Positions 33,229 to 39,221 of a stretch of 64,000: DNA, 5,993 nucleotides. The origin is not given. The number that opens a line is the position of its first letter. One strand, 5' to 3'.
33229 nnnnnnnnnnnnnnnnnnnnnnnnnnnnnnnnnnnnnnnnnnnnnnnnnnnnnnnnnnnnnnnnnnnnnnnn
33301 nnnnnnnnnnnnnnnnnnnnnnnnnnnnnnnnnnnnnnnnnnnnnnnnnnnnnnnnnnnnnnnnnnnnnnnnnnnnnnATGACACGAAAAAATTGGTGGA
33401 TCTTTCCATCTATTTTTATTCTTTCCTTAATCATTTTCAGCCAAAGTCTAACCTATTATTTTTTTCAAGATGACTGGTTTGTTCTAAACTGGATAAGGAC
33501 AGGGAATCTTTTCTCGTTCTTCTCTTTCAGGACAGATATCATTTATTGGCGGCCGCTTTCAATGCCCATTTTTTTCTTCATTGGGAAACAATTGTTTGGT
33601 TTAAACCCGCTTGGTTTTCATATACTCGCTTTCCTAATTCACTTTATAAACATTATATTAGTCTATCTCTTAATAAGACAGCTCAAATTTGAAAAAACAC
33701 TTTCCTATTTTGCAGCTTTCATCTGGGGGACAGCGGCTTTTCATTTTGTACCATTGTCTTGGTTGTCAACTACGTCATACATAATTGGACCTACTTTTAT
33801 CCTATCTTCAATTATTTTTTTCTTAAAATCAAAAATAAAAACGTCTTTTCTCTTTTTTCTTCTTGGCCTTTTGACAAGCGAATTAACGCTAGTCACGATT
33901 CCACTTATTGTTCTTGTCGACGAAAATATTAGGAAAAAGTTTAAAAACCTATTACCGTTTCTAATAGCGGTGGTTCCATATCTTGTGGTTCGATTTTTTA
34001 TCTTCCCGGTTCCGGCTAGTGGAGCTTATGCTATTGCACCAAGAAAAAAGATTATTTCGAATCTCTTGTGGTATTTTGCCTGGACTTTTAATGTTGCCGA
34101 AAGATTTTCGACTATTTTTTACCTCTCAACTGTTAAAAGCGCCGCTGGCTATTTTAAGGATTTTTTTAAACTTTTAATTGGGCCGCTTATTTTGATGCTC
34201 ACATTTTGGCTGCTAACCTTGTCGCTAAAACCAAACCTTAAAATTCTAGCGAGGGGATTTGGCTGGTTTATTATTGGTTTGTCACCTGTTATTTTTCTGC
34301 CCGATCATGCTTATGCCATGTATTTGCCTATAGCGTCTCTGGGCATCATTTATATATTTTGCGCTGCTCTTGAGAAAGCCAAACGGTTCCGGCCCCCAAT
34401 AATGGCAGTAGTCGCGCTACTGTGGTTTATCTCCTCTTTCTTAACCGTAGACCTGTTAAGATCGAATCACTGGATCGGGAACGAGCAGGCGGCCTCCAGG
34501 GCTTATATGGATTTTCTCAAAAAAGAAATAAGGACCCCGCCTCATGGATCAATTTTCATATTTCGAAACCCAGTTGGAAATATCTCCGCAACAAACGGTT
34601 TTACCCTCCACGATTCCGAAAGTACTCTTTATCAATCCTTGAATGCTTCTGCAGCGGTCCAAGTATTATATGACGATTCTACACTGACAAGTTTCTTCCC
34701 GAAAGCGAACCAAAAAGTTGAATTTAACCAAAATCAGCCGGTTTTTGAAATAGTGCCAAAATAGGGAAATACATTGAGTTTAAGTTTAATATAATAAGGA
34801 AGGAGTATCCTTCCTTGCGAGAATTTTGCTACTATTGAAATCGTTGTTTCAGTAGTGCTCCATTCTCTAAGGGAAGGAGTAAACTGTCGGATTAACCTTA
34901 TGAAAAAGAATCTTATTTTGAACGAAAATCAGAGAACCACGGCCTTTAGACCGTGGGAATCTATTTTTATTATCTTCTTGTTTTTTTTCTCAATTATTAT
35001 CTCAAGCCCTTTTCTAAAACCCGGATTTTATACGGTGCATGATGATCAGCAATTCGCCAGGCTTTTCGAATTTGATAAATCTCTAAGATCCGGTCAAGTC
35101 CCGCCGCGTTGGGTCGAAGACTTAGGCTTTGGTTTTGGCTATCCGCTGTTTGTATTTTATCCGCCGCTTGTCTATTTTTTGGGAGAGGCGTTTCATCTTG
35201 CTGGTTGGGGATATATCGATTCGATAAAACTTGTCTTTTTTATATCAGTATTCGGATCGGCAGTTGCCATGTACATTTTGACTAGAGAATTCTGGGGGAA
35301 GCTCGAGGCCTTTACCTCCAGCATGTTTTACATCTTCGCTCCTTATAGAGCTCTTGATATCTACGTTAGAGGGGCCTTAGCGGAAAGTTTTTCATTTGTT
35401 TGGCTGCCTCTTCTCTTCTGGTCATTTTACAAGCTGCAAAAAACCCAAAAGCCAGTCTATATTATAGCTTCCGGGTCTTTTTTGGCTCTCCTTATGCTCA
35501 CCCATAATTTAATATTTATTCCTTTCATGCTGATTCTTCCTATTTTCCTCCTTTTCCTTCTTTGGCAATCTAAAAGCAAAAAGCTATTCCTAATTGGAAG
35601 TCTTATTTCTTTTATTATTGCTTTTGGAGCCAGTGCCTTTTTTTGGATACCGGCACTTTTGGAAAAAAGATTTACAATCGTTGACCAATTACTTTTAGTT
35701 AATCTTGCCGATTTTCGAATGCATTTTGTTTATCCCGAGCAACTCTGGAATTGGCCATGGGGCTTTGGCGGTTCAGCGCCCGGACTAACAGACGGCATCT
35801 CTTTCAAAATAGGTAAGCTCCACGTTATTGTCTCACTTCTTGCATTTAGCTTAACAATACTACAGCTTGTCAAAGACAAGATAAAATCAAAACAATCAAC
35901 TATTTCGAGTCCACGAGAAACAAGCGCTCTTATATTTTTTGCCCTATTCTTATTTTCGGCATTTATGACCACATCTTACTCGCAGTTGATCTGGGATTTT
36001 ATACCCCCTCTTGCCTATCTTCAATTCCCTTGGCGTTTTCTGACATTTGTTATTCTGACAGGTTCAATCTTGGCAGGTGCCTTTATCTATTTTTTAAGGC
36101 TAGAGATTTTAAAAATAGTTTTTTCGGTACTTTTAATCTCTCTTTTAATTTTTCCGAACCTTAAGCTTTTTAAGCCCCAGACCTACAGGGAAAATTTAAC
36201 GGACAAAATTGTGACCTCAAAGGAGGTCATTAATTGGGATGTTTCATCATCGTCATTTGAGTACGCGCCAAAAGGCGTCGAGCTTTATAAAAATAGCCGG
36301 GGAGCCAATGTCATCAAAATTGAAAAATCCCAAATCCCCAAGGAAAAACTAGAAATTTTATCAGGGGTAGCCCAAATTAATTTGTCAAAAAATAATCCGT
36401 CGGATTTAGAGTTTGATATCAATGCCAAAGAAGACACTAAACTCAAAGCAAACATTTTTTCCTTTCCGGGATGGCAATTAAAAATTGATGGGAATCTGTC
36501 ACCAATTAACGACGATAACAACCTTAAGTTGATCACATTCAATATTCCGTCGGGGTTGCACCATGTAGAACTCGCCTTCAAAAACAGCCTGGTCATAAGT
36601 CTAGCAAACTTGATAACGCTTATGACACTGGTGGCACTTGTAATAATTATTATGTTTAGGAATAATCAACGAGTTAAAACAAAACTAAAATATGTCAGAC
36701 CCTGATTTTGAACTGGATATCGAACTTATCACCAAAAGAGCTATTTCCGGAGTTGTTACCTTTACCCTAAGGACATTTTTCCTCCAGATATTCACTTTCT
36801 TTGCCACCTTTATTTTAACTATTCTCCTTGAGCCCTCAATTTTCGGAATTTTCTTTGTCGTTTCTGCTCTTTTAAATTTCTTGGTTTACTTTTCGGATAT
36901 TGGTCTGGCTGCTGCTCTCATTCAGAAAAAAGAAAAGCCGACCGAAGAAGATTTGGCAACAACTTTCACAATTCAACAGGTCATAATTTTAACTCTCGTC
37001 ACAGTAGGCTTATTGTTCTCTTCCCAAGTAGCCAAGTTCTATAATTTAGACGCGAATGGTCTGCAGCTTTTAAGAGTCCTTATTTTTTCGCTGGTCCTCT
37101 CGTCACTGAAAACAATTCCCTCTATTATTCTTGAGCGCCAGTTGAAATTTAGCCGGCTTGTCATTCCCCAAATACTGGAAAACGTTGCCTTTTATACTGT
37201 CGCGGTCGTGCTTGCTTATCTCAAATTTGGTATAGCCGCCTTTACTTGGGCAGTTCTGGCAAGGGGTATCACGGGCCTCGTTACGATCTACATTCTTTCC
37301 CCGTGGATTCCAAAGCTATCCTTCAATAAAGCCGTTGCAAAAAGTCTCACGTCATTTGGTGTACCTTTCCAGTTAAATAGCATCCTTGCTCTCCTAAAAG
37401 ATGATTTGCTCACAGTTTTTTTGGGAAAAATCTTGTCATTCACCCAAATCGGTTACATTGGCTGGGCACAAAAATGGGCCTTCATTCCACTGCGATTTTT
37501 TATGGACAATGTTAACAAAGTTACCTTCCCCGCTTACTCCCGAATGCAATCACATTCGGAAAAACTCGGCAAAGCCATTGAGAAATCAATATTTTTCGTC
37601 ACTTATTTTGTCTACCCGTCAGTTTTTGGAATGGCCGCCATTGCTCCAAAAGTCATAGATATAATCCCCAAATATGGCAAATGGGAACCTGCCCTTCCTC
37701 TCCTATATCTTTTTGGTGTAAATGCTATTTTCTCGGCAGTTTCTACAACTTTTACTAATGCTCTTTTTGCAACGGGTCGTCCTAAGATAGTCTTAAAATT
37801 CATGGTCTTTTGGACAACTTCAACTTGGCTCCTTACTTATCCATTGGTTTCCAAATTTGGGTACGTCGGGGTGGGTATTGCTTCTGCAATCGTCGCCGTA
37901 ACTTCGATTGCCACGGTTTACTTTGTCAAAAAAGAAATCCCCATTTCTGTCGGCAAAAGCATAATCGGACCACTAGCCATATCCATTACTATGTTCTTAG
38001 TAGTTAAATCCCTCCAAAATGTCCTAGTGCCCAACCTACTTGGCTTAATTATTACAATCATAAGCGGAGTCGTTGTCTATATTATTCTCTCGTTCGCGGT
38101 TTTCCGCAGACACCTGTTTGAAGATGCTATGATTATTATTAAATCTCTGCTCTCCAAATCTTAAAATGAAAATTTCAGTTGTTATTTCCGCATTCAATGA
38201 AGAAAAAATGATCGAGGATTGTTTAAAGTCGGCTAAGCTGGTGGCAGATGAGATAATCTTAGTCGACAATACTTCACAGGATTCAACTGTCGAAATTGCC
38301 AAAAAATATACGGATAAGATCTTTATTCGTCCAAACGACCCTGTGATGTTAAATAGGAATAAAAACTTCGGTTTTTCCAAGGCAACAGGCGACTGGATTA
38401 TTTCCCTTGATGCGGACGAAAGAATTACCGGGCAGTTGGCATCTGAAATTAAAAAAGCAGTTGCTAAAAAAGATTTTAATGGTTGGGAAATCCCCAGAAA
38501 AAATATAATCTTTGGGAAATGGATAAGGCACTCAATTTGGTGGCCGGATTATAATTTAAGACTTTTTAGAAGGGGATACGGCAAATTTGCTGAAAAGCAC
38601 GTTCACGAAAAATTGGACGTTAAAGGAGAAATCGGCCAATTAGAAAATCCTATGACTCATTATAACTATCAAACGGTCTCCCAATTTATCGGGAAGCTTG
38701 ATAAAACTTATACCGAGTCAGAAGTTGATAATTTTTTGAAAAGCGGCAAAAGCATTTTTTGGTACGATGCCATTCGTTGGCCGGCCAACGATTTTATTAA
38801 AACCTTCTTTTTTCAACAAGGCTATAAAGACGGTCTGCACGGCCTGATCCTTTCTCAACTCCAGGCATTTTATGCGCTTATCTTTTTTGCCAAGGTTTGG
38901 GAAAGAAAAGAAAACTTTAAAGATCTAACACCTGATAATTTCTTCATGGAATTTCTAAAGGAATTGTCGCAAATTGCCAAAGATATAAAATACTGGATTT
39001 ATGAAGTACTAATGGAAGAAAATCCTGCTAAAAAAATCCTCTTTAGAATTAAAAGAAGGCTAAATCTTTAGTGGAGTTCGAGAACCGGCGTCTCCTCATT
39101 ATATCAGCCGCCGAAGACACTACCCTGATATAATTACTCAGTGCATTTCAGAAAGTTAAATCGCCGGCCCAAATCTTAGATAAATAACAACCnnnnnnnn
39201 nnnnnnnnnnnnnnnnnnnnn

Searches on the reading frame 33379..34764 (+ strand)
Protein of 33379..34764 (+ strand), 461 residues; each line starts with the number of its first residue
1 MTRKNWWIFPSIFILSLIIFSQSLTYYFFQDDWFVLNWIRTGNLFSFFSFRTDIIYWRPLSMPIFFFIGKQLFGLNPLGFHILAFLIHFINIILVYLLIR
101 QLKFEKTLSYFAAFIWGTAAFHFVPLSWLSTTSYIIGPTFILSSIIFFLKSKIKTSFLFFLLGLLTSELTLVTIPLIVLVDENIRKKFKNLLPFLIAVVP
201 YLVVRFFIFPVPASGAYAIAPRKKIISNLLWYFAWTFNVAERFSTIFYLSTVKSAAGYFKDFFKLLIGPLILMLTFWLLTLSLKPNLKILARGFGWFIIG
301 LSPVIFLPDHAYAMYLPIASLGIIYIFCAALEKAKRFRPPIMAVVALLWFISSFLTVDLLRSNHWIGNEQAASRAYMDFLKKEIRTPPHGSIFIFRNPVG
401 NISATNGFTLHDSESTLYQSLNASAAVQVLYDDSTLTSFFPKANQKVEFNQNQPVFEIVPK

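Call 5: search_protein_families(library=pfam, proteins=[window:33379-34764:+], max_evalue=0.01)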
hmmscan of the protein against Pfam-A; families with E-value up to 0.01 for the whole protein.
window:33379-34764:+ (461 aa): 0 families
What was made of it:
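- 33379..34764 (+): Polytopic membrane protein (461 aa) overlapping the GT2 stop codon. Possible GT-C: it has QDDW after the first helix. No Pfam family (call 5).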

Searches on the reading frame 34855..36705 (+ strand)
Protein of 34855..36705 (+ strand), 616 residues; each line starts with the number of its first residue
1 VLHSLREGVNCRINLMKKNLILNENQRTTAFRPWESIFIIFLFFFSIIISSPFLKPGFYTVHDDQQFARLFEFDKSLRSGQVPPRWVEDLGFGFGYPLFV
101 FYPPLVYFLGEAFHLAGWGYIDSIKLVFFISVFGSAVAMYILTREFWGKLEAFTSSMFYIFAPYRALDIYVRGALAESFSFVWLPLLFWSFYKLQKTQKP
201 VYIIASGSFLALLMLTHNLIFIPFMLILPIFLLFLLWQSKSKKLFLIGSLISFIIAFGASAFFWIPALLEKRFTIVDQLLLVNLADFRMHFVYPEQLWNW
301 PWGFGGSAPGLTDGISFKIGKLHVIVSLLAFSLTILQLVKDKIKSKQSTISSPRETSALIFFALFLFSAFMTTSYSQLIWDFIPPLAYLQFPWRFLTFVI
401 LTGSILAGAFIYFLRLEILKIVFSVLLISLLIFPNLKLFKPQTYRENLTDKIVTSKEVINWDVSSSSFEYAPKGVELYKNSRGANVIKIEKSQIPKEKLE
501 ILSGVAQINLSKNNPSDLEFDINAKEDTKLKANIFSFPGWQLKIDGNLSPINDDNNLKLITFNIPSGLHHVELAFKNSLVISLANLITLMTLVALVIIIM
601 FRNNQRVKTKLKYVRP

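Call 5: search_protein_families(library=pfam, proteins=[window:34855-36705:+], max_evalue=0.01)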
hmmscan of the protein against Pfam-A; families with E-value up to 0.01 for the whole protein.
window:34855-36705:+ (616 aa): 1 family
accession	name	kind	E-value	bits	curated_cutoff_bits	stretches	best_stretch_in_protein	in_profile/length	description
PF10131.15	PTPS_related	-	3.1e-06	26.4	26.4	1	99-450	1-318/621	6-pyruvoyl-tetrahydropterin synthase related domain; membrane protein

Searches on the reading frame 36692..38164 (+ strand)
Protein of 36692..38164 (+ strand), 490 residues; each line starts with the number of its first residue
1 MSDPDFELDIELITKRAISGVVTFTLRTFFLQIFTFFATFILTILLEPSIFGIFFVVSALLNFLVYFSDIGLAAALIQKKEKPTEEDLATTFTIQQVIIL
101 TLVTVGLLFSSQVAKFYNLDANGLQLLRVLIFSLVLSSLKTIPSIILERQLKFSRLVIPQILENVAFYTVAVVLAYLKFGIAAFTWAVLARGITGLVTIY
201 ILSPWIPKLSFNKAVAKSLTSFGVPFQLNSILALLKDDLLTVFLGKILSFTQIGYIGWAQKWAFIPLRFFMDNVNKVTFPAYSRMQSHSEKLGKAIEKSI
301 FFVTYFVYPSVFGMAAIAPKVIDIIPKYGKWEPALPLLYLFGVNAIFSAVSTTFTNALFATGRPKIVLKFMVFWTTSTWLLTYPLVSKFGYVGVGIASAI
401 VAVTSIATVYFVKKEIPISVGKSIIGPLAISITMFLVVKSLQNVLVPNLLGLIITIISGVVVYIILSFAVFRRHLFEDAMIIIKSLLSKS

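Call 5: search_protein_families(library=pfam, proteins=[window:36692-38164:+], max_evalue=0.01)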
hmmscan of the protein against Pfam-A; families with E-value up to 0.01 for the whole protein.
window:36692-38164:+ (490 aa): 3 families
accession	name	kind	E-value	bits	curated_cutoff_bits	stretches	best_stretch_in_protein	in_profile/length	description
PF13440.11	Polysacc_synt_3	-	8.1e-54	183.3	23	1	41-325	1-283/293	Polysaccharide biosynthesis protein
PF01943.22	Polysacc_synt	-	4.9e-16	59.4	28.2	1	21-286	5-274/274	Polysaccharide biosynthesis protein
PF03023.19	MurJ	-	9.1e-10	38.2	27.4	1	79-430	47-417/451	Lipid II flippase MurJ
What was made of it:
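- A Wzx/MurJ-like transporter is encoded at 36692 (call 5).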

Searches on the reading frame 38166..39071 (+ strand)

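Call 5: search_protein_families(library=pfam, proteins=[window:38166-39071:+], max_evalue=0.01)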
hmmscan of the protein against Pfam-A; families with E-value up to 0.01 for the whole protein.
window:38166-39071:+ (301 aa): 4 families
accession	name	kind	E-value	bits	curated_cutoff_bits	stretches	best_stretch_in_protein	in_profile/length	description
PF00535.33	Glycos_transf_2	-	7.5e-24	85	23.3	1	4-141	1-149/168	Glycosyl transferase family 2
PF13704.12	Glyco_tranf_2_4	-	1.9e-06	28.7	27.5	1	11-86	2-83/98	Glycosyl transferase family 2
PF10111.15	Glyco_tranf_2_2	-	0.00017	21.7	27.3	1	4-97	1-104/276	Glycosyltransferase like family 2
PF13641.12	Glyco_tranf_2_3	-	0.008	16.7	27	0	3-84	3-96/230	Glycosyltransferase like family 2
